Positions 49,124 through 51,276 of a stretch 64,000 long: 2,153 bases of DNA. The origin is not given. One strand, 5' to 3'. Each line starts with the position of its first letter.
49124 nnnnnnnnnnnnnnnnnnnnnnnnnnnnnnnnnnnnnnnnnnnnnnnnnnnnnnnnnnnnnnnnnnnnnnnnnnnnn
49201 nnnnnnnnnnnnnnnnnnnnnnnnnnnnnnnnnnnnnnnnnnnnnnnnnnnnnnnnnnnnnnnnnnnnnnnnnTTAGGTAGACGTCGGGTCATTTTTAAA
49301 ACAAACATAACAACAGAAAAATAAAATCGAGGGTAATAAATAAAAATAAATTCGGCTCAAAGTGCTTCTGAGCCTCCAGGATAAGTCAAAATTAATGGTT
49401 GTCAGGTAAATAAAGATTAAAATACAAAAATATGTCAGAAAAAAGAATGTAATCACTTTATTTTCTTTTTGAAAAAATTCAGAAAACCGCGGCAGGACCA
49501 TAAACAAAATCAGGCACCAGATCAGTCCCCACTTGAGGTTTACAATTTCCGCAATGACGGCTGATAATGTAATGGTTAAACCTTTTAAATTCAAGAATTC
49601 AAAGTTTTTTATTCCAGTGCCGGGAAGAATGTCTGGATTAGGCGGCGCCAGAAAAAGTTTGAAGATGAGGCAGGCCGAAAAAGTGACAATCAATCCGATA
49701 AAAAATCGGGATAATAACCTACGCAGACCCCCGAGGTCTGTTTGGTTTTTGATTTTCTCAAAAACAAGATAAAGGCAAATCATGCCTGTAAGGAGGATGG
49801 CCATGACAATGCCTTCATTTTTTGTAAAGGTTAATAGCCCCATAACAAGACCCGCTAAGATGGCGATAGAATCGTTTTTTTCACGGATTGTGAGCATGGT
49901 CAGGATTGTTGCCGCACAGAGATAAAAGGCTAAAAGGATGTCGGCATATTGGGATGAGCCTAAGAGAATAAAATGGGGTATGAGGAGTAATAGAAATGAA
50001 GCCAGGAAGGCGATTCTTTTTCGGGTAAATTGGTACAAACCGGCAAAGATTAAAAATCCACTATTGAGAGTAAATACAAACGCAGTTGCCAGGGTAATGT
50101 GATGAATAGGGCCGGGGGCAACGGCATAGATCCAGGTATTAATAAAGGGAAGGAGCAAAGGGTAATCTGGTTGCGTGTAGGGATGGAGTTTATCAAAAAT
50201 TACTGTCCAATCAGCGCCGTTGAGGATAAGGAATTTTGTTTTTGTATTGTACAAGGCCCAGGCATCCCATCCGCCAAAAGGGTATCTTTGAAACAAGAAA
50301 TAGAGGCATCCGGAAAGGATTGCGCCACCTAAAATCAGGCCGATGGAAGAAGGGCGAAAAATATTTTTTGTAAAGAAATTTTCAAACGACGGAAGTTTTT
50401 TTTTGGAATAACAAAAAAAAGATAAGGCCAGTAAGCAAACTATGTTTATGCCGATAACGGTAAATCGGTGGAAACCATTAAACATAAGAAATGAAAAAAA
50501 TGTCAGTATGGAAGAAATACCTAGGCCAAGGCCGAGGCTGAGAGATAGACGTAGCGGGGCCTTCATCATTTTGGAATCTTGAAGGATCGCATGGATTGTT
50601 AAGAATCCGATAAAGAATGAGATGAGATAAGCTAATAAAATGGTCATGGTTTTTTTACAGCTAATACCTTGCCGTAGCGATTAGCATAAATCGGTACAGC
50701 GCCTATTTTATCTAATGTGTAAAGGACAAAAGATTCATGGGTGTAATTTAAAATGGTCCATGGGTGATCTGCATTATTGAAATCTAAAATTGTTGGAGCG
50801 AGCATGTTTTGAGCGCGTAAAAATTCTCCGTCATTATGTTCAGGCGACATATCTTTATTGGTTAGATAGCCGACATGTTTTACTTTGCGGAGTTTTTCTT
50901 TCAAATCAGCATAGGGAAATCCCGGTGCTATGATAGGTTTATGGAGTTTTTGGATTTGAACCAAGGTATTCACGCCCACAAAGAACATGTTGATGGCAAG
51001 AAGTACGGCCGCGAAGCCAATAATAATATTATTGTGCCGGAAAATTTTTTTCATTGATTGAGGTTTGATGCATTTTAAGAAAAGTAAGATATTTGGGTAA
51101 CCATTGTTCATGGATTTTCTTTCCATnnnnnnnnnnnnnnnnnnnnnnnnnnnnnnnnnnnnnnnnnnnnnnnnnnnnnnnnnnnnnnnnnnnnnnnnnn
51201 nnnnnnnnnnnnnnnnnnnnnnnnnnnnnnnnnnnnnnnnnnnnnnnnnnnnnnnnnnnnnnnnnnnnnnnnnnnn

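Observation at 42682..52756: Putative surface-glycan modification island: secreted GH26-like hydrolase, TPR protein and four consecutive GT-C-type membrane glycosyltransferase-like genes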

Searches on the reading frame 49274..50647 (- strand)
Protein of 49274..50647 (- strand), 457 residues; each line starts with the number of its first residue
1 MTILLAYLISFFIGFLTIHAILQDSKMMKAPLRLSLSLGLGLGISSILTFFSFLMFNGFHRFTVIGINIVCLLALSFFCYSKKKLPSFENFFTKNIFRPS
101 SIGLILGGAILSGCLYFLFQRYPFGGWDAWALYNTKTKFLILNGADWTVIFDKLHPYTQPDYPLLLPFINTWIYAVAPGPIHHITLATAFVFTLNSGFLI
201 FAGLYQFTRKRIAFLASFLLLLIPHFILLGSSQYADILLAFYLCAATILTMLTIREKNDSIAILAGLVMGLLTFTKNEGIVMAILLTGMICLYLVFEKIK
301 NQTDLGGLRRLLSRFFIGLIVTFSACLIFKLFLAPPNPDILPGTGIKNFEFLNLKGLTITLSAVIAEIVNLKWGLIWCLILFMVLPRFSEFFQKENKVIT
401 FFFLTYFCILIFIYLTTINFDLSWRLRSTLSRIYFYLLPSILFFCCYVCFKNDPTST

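Call 4: search_protein_families(library=pfam, proteins=[window:49274-50647:-], max_evalue=0.1)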
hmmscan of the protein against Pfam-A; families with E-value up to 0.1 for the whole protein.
window:49274-50647:- (457 aa): 2 families
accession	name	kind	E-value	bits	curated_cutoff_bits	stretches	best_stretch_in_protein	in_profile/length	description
PF13231.12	PMT_2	-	2.5e-05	25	26.1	1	162-298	2-133/160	Dolichyl-phosphate-mannose-protein mannosyltransferase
PF07019.17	EMC6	-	0.011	16.6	23.3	1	259-304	7-53/81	EMC6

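Call 5: search_protein_families(library=ncbifam, proteins=[window:49274-50647:-], max_evalue=0.1)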
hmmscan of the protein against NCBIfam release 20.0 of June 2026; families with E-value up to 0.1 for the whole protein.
window:49274-50647:- (457 aa): 0 families

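Call 40: search_protein_representatives(protein=window:49274-50647:-)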
Query: 457 residues. Proteins with E-value up to 0.001 (for the whole library): 3443; up to 1e-10: 2068; up to 1e-30: 185. The best 150 are listed.
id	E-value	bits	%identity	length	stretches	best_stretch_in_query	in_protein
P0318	8.1e-297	1001.2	100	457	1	1-457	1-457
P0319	4.5e-112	392.2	47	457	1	1-449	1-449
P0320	9.4e-101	354.8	44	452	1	1-453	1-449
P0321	9.8e-97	341.6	41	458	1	6-450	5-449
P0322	2.9e-93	330.1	42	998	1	5-455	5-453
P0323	6.0e-91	322.5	42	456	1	3-452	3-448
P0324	4.0e-90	319.8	42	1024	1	3-451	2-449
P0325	7.2e-89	315.7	44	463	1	3-451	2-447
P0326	2.7e-87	310.5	41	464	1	3-449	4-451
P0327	5.3e-87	309.5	44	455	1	4-448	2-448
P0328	6.2e-87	309.3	40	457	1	1-448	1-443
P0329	3.5e-86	306.8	40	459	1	4-452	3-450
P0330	8.4e-86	305.5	40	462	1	3-448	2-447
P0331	5.0e-85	303.0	40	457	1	3-455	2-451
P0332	6.5e-85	302.6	41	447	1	3-449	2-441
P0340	3.7e-80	286.9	39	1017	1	1-447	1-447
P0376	3.2e-54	201.4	40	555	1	136-453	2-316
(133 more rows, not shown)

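Call 42: search_protein_families(library=pfam, proteins=[P0322, P0324, P0340, P0376], max_evalue=0.001)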
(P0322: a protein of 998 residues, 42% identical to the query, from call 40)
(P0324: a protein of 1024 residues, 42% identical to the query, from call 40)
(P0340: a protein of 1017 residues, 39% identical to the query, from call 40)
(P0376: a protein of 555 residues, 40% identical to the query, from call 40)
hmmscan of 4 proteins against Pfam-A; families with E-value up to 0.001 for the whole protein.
P0322 (998 aa): 1 family
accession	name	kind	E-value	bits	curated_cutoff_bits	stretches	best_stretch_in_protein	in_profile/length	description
PF13231.12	PMT_2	-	5e-05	24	26.1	1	165-322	3-155/160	Dolichyl-phosphate-mannose-protein mannosyltransferase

P0324 (1024 aa): 1 family
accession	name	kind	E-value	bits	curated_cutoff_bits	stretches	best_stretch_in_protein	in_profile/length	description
PF13231.12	PMT_2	-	7.3e-08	33.2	26.1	1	164-308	2-145/160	Dolichyl-phosphate-mannose-protein mannosyltransferase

P0340 (1017 aa): 0 families

P0376 (555 aa): 1 family
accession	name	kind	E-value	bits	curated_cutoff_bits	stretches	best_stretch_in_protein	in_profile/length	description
PF13231.12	PMT_2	-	2.1e-06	28.5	26.1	1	49-184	22-153/160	Dolichyl-phosphate-mannose-protein mannosyltransferase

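Call 54: predict_structure(alignment_id=A4)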
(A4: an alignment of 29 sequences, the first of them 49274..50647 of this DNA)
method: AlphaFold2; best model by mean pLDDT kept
length: 457 residues; sequences in the alignment: 29
mean_pLDDT: 90.4   pTM: 0.92
mean pLDDT of the five models: 90.4, 90.3, 89.5, 88.9, 87.0
residues with pLDDT >= 90: 319; 70-90: 112; 50-70: 22; < 50: 4
segments of 3 or more residues with pLDDT < 50: 455-457
pLDDT, mean of each block of 10 residues (from residue 1): 92 97 88 97 98 96 98 96 78 78 84 90 76 84 85 72 92 96 92 96 95 95 93 91 98 95 98 95 98 90 87 98 96 79 58 91 95 96 96 95 97 83 89 97 97 62
secondary structure, 60 per line:
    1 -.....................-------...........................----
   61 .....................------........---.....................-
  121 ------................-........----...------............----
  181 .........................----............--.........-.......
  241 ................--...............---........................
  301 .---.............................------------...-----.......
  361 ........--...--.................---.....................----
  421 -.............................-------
elements in order: H2-22 H30-56 H61-81 H88-95 H99-119 H127-142 H144-151 H165-176 H181-205 H210-221 H224-232 H234-256 H259-273 H277-301 H305-333 H354-368 H376-392 H396-416 H422-450

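Call 58: fold_search(model_id=the predicted structure, library=pdb)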
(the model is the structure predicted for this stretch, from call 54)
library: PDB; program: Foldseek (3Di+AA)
matches with E <= 10: 117; with E <= 0.001: 0
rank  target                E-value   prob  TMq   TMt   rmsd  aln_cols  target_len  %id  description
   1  8agb_A                1.7e-02  1.00  0.36  0.27  18.2       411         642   13  Structure of yeast oligosaccharylransferase complex with lipid-linked oligosaccharide bound (released 2022-12-07)
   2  9s6u_A                5.5e-02  0.99  0.37  0.32   8.6       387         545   12  Ternary cryo-EM structure of human ALG9 with Dol25-PP-GlcNAc2Man8, Dol25-P-Man and Fab (released 2026-03-18)
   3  8b6l_I                6.0e-02  1.00  0.38  0.26  18.1       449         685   12  Subtomogram average of the human Sec61-TRAP-OSTA-translocon (released 2022-12-07)
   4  6s7o_A                6.0e-02  0.99  0.39  0.28  16.9       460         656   13  Cryo-EM structure of human oligosaccharyltransferase complex OST-A (released 2019-12-18)
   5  8agc_A                6.3e-02  1.00  0.46  0.32   7.8       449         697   12  Structure of yeast oligosaccharylransferase complex with lipid-linked oligosaccharide and non-acceptor peptide bound (released 2022-12-07)
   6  9n9j_I                7.7e-02  0.99  0.39  0.27  19.0       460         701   13  Structure of a GRP94 folding intermediate engaged with a CCDC134- and FKBP11-bound secretory translocon (released 2025-11-19)
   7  8age_A                8.3e-02  1.00  0.45  0.33  12.0       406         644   12  Structure of yeast oligosaccharylransferase complex with acceptor peptide bound (released 2022-12-07)
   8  9dlh                  8.3e-02  1.00  0.45  0.36   6.7       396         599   13  donor substrate analog-bound AftB (released 2025-06-25)
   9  6ezn_F                1.0e-01  1.00  0.42  0.31  13.7       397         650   14  Cryo-EM structure of the yeast oligosaccharyltransferase (OST) complex (released 2018-01-17)
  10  6c26_A                1.1e-01  1.00  0.43  0.32  12.9       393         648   14  The Cryo-EM structure of a eukaryotic oligosaccharyl transferase complex (released 2018-01-31)
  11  7oci_F                1.2e-01  0.99  0.38  0.28  16.9       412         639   12  Cryo-EM structure of yeast Ost6p containing oligosaccharyltransferase complex (released 2022-02-16)
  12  5f15                  1.6e-01  1.00  0.39  0.34   6.1       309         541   13  Crystal Structure of ArnT from Cupriavidus metallidurans bound to Undecaprenyl phosphate (released 2016-02-17)
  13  9s6r_A                2.6e-01  0.97  0.40  0.46   8.1       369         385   11  Ternary cryo-EM structure of yeast ALG3 with Dol25-PP-GlcNAc2Man5, Dol25-P-Man, and Fab (released 2026-03-18)
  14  6s7t_A                2.9e-01  0.98  0.38  0.26  11.9       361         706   13  Cryo-EM structure of human oligosaccharyltransferase complex OST-B (released 2019-12-18)
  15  9s6s_A                3.1e-01  0.94  0.37  0.32   8.7       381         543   12  Ternary cryo-EM structure of human ALG9 with Dol25-PP-GlcNAc2Man6, Dol25-P-Man and Fab (released 2026-03-18)
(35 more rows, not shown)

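Call 62: search_protein_families(library=pfam, alignment_id=A4, max_evalue=0.001)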
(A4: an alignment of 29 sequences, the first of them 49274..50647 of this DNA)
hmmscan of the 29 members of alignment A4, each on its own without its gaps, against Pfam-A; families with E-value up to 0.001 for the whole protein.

A. member 1, window:49274-50647:- (457 aa): 1 family
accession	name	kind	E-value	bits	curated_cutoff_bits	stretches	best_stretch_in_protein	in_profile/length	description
PF13231.12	PMT_2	-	2.5e-05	25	26.1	1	162-298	2-133/160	Dolichyl-phosphate-mannose-protein mannosyltransferase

B. families by the number of members that match (of 29 scanned): 3 families
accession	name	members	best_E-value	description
PF13231.12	PMT_2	20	1.2e-09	Dolichyl-phosphate-mannose-protein mannosyltransferase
PF02366.24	PMT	1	4.2e-07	Dolichyl-phosphate-mannose-protein mannosyltransferase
PF02516.20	STT3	1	2.6e-06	Oligosaccharyl transferase STT3, N-terminal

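Call 68: find_related_loci(query=A4, collection=metagenome_contigs, flank=8000)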
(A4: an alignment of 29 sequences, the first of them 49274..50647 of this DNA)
Query A4 (457 aa) in metagenome_contigs; peptide patterns used: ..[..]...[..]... (x = any residue, [..] = any of these).
365 stretches matched a pattern; 264 encode a relative of the query (tblastn E <= 1e-3); the best 80 are kept; 79 distinct loci.
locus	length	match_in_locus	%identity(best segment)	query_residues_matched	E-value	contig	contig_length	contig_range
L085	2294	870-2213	46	1-448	5e-125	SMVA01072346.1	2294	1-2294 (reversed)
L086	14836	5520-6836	45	3-453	4e-107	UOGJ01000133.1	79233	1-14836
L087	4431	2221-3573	44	3-456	4e-107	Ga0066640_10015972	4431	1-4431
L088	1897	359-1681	43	1-447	1e-104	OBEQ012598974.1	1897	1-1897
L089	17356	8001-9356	45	3-455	2e-98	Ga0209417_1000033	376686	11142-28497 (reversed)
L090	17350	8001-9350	42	1-453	1e-97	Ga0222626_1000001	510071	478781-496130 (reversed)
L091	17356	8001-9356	46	4-457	2e-103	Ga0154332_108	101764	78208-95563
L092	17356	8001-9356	42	1-453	1e-91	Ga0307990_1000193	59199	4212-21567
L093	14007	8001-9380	40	1-455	7e-91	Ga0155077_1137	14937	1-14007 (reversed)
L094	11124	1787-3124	39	6-453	2e-86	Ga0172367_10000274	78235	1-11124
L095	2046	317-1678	39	1-456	9e-88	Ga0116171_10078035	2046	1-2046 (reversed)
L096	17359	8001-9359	39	1-456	2e-92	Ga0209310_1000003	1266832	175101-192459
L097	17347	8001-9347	39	1-457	6e-81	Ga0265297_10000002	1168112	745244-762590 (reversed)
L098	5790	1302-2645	40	1-455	8e-80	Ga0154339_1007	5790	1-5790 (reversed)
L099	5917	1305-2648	40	1-455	8e-80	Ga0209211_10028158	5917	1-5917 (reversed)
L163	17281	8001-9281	30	1-441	4e-37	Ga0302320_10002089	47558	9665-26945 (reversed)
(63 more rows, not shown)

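Call 82: search_protein_families(library=pfam, proteins=[L163:9297-10286:-], max_evalue=0.01)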
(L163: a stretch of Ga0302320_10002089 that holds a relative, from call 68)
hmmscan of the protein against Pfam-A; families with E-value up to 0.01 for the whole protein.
L163:9297-10286:- (329 aa): 1 family
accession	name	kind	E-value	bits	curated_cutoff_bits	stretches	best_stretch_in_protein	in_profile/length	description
PF02156.21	Glyco_hydro_26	-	8.1e-08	32.4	20.2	1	154-227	175-244/311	Glycosyl hydrolase family 26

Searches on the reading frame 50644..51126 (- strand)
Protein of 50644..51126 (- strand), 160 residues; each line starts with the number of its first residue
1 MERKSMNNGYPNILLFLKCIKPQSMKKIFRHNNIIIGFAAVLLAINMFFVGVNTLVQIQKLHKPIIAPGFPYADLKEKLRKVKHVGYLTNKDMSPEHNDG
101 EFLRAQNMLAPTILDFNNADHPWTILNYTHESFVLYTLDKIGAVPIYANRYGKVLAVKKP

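Call 4: search_protein_families(library=pfam, proteins=[window:50644-51126:-], max_evalue=0.1)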
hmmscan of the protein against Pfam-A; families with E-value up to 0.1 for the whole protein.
window:50644-51126:- (160 aa): 1 family
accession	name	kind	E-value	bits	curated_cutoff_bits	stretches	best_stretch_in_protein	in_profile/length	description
PF19589.4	DUF6095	-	0.032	14.9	23.8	0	34-57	45-68/73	Family of unknown function (DUF6095)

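Call 5: search_protein_families(library=ncbifam, proteins=[window:50644-51126:-], max_evalue=0.1)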
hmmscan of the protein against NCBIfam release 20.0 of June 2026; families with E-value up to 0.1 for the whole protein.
window:50644-51126:- (160 aa): 0 families

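Call 101: search_solved_structures(query=window:50644-51054:-, max_evalue=10)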
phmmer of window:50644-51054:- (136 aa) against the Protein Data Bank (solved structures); distinct sequences matched with E-value up to 10: 0.
